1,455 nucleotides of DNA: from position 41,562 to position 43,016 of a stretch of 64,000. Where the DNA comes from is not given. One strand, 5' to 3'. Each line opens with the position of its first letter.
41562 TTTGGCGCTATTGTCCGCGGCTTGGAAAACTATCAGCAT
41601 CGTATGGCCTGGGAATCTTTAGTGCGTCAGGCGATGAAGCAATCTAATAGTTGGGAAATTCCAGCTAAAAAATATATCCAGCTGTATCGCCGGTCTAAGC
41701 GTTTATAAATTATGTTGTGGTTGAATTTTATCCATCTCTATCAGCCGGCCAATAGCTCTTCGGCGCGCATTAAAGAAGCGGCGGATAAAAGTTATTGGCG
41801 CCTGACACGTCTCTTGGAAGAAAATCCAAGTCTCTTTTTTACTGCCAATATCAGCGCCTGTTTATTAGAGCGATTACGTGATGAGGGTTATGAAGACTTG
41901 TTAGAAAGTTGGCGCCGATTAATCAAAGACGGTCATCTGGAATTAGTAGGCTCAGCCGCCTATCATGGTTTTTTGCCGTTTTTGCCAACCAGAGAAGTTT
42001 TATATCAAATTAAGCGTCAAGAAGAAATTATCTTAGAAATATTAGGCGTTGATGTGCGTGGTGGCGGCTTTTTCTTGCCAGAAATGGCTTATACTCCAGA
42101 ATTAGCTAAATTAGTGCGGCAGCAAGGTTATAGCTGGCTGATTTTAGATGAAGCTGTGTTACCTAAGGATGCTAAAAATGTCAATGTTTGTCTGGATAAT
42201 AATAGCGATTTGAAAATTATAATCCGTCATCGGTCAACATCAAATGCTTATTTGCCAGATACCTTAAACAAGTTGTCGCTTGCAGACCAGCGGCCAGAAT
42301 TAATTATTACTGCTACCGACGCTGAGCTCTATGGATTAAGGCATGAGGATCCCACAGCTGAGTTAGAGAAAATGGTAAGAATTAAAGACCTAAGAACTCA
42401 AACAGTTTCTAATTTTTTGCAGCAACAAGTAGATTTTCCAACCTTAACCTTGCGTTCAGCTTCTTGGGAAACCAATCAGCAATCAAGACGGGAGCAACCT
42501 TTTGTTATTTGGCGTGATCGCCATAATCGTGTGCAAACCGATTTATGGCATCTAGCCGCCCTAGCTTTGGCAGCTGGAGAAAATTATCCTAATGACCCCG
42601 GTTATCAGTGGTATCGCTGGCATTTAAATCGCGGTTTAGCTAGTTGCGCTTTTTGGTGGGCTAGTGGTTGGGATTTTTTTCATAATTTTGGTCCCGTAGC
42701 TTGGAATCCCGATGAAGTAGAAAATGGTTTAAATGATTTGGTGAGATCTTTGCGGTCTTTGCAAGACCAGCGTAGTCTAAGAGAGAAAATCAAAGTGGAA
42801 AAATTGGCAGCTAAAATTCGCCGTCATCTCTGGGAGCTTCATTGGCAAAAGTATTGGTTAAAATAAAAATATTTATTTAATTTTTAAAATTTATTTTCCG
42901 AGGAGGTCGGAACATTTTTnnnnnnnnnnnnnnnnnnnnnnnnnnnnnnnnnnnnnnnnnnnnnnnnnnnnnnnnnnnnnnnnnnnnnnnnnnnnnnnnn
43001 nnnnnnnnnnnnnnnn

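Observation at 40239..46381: A compact alpha-glucan module comprises two GlgA paralogues flanking a minimal GH57 enzyme and an APH-fold kinase, plus a CDF transporter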

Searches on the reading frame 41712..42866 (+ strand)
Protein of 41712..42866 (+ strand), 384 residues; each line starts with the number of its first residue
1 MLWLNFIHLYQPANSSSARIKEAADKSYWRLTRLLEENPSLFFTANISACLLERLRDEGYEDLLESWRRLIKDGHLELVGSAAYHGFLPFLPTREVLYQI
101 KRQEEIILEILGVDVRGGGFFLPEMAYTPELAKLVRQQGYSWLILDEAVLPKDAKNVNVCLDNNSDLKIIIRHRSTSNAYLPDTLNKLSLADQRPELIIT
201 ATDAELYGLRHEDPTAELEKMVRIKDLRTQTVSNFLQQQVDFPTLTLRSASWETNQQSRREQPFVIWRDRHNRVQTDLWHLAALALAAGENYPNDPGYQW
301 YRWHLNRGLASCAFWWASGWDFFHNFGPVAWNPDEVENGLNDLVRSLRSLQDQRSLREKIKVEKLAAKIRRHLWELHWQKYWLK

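Call 3: search_protein_families(library=pfam, proteins=[window:41712-42866:+], max_evalue=0.01)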
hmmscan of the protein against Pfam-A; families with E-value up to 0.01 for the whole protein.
window:41712-42866:+ (384 aa): 1 family
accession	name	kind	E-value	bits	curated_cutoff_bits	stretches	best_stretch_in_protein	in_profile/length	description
PF03065.20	Glyco_hydro_57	-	5.9e-25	88.6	21.2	1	10-179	30-206/291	Glycosyl hydrolase family 57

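Call 4: search_protein_families(library=ncbifam, proteins=[window:41712-42866:+], max_evalue=0.01)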
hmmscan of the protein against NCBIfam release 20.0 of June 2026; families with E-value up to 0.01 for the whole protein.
window:41712-42866:+ (384 aa): 2 families
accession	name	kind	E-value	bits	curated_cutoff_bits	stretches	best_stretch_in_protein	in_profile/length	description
NF041566.1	branchenz_Thermus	equivalog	1.2e-08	34.1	920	1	61-130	121-189/527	1,4-alpha-glucan branching protein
NF041133.1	branch_enz_Thcocales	equivalog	5.9e-06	25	1000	1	62-130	122-189/553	1,4-alpha-glucan branching protein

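Call 6: search_solved_structures(query=window:41712-42866:+, max_evalue=1, show_alignments=3)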
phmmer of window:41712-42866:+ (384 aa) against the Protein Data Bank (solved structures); distinct sequences matched with E-value up to 1: 8.
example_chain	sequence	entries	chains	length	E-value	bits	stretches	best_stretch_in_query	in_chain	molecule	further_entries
1k1w_A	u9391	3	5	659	1e-12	51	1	6-147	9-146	4-ALPHA-GLUCANOTRANSFERASE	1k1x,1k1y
1ufa_A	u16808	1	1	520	0.0004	22.7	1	62-130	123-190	TT1467 protein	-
3p0b_A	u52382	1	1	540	0.00044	22.6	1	62-130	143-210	TT1467 protein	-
5wu7_A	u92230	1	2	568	0.00084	21.7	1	63-130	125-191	Uncharacterized protein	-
3n8t_A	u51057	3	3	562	0.011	18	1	62-129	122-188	alpha-amylase, GH57 family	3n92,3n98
6xr2_A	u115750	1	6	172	0.15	14.2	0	43-74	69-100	dTor_3x57R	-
9i67_A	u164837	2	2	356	0.79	11.9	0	293-328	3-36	Alkaline serine protease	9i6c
9grg_A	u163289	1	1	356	0.81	11.9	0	293-328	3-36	Alkaline serine protease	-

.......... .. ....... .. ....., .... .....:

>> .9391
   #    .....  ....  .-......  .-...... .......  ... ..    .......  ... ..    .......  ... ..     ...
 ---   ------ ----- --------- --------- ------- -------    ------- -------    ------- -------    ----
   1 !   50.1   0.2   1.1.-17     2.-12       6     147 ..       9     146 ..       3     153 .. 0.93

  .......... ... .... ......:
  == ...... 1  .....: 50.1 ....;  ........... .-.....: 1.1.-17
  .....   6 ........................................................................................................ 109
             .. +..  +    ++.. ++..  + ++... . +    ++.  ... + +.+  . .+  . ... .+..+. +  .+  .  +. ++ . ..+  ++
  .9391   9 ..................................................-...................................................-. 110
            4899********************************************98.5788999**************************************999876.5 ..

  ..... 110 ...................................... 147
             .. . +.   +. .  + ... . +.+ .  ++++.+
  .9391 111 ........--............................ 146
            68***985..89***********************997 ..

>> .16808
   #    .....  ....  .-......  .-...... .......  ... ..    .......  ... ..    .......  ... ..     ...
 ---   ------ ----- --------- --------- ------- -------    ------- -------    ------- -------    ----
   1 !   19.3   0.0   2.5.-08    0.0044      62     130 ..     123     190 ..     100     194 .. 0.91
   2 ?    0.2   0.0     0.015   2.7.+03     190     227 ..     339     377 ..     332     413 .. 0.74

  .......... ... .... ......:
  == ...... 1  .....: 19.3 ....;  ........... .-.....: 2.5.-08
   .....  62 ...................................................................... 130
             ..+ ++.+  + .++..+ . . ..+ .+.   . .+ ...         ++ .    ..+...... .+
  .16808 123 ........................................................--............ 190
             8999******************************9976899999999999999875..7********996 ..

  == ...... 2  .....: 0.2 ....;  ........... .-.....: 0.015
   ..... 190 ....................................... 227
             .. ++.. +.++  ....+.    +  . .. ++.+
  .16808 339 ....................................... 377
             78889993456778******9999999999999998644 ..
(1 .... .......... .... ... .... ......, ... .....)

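Call 16: find_homologous_proteins(query=window:41712-42866:+, max_evalue=0.001)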
Query window:41712-42866:+ (384 aa): 601 proteins with E <= 0.001 among 8000 candidates; the best 120 are listed.
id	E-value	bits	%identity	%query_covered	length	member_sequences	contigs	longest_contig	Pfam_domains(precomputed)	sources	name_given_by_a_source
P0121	9.6e-259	876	99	100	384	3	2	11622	PF03065.21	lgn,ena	-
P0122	1.1e-228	777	87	100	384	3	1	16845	PF03065.21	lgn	-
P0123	8.3e-171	586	66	99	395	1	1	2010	PF03065.21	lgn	-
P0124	1.3e-170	586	67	99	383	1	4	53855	PF03065.21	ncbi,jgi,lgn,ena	jgi:predicted glycosyl hydrolase (DUF1957 family)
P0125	1.4e-170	586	66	100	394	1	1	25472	PF03065.21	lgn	-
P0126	1.6e-169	582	65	99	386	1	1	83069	PF03065.21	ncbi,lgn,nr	ncbi:MAG: hypothetical protein PHG95_01340 [Patescibacteria group bacterium]|nr:hypothetical protein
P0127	2.5e-169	582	64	99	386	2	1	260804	PF03065.21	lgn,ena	-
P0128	4.5e-168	577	66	99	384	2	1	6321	PF03065.21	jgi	-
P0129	9.3e-168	576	65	99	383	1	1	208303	PF03065.21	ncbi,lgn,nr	ncbi:MAG: hypothetical protein Q8Q67_00255 [bacterium]|nr:hypothetical protein [bacterium]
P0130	1.1e-167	576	65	99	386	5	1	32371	PF03065.21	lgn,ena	-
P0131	2.7e-167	575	64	99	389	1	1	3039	PF03065.21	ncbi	-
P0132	2.8e-167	575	64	99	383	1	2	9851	PF03065.21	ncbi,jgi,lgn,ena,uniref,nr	ncbi:hypothetical protein CVU83_02245 [Candidatus Falkowbacteria bacterium HGW-Falkowbacteria-2]|uni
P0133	3.9e-167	574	64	100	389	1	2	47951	PF03065.21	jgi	jgi:predicted glycosyl hydrolase (DUF1957 family)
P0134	4.0e-167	574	66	99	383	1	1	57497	PF03065.21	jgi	-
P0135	4.9e-166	571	63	100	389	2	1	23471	PF03065.21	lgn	-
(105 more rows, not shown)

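Call 31: predict_structure(alignment_id=A2)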
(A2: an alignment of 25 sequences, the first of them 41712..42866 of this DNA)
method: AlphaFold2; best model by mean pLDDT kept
length: 384 residues; sequences in the alignment: 25
mean_pLDDT: 85.0   pTM: 0.86
mean pLDDT of the five models: 85.0, 83.1, 82.6, 81.7, 81.4
residues with pLDDT >= 90: 201; 70-90: 123; 50-70: 50; < 50: 10
segments of 3 or more residues with pLDDT < 50: 208-210, 254-259
pLDDT, mean of each block of 10 residues (from residue 1): 89 84 88 93 93 94 98 97 79 92 96 96 90 96 90 85 96 72 53 74 60 69 86 94 89 49 71 90 94 96 91 77 55 84 97 96 96 86 71
secondary structure, 60 per line:
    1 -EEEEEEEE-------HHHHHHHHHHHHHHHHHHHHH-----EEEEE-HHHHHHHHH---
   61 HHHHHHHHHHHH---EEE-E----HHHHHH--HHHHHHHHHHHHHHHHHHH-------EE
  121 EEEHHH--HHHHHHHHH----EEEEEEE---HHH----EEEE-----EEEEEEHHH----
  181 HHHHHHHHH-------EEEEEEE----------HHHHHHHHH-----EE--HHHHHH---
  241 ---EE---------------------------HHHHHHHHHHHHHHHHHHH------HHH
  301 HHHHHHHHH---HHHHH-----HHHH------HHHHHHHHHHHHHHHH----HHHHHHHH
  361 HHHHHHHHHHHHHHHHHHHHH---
elements in order: E2-9 H17-37 E43-47 H49-57 H61-72 E76-78 H85-90 H93-111 E119-123 H129-137 E142-148 E159-162 E168-173 H181-189 E197-203 H214-222 H232-237 H273-291 H298-309 H313-317 H323-326 H333-348 H353-381

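Call 34: fold_search(model_id=the predicted structure, library=pdb)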
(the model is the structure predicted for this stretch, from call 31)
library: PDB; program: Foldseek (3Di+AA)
matches with E <= 10: 1134; with E <= 0.001: 68
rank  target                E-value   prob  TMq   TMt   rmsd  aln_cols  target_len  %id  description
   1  1k1w                  1.9e-15  1.00  0.69  0.44   6.1       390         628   19  Crystal structure of 4-alpha-glucanotransferase from thermococcus litoralis (released 2003-06-17)
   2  1k1x_B                3.7e-14  1.00  0.66  0.42   6.4       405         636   20  Crystal structure of 4-alpha-glucanotransferase from thermococcus litoralis (released 2003-06-17)
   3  1k1x_A                5.5e-14  1.00  0.67  0.43   6.5       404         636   20  Crystal structure of 4-alpha-glucanotransferase from thermococcus litoralis (released 2003-06-17)
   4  5wu7_A                4.9e-13  1.00  0.64  0.48   6.7       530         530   15  Crystal structure of GH57-type branching enzyme from hyperthermophilic archaeon Pyrococcus horikoshii (released 2017-03-08)
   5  7e1y_A                2.1e-12  1.00  0.60  0.45   6.8       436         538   18  Staphylothermus marinus amylopullulanase -SmApu (released 2022-02-09)
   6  1ufa                  9.6e-12  1.00  0.66  0.52   6.4       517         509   17  Crystal structure of TT1467 from Thermus thermophilus HB8 (released 2003-11-28)
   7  2b5d                  2.3e-11  1.00  0.60  0.47   8.4       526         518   14  Crystal structure of the novel alpha-amylase AmyC from Thermotoga maritima (released 2006-03-07)
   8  5wu7_B                1.1e-10  1.00  0.64  0.48   6.7       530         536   15  Crystal structure of GH57-type branching enzyme from hyperthermophilic archaeon Pyrococcus horikoshii (released 2017-03-08)
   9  3n8t                  1.3e-10  1.00  0.67  0.48   7.8       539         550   14  Native structure of TK1436, a GH57 branching enzyme from hyperthermophilic archaeon Thermococcus kodakaraensis (released 2010-10-27)
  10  9jlu_A                1.9e-09  1.00  0.65  0.53   5.7       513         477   12  GH57 family amylopullulanase from Aquifex aeolicus D352N mutant complex with beta-cyclodextrin (released 2025-06-04)
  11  9kyq_B                5.9e-09  1.00  0.66  0.54   5.5       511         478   12  GH57 family amylopullulanase from Aquifex aeolicus wild type co-crystallize with gama-cyclodextrin (released 2025-06-04)
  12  6rrw                  6.2e-09  1.00  0.51  0.23   8.7       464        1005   14  GOLGI ALPHA-MANNOSIDASE II in complex with (2R,3R,4R,5S)-1-(5-{[4-(3,4-Dihydro-2H-1,5-benzodioxepin-7-yl)benzyl]oxy}pent (released 2020-07-08)
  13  9ii1_A                7.8e-09  1.00  0.65  0.54   5.5       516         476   12  GH57 family Amylopullulanase mutant E256L from Aquifex aeolicus in complex with maltohexaose (released 2025-06-04)
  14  6rrn                  2.2e-08  1.00  0.50  0.23   8.4       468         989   13  GOLGI ALPHA-MANNOSIDASE II in complex with pentyl 2,5-dideoxy-2,5-imino-D-talo-hexonamide (released 2020-07-08)
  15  4cmr_B                2.5e-08  1.00  0.52  0.35  11.4       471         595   11  The crystal structure of novel exo-type maltose-forming amylase(Py04_0872) from Pyrococcus sp. ST04 (released 2014-10-22)
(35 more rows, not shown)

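Call 46: search_protein_families(library=padloc, proteins=[window:41712-42866:+], max_evalue=0.01)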
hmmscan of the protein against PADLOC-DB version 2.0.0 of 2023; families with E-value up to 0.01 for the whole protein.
window:41712-42866:+ (384 aa): 0 families
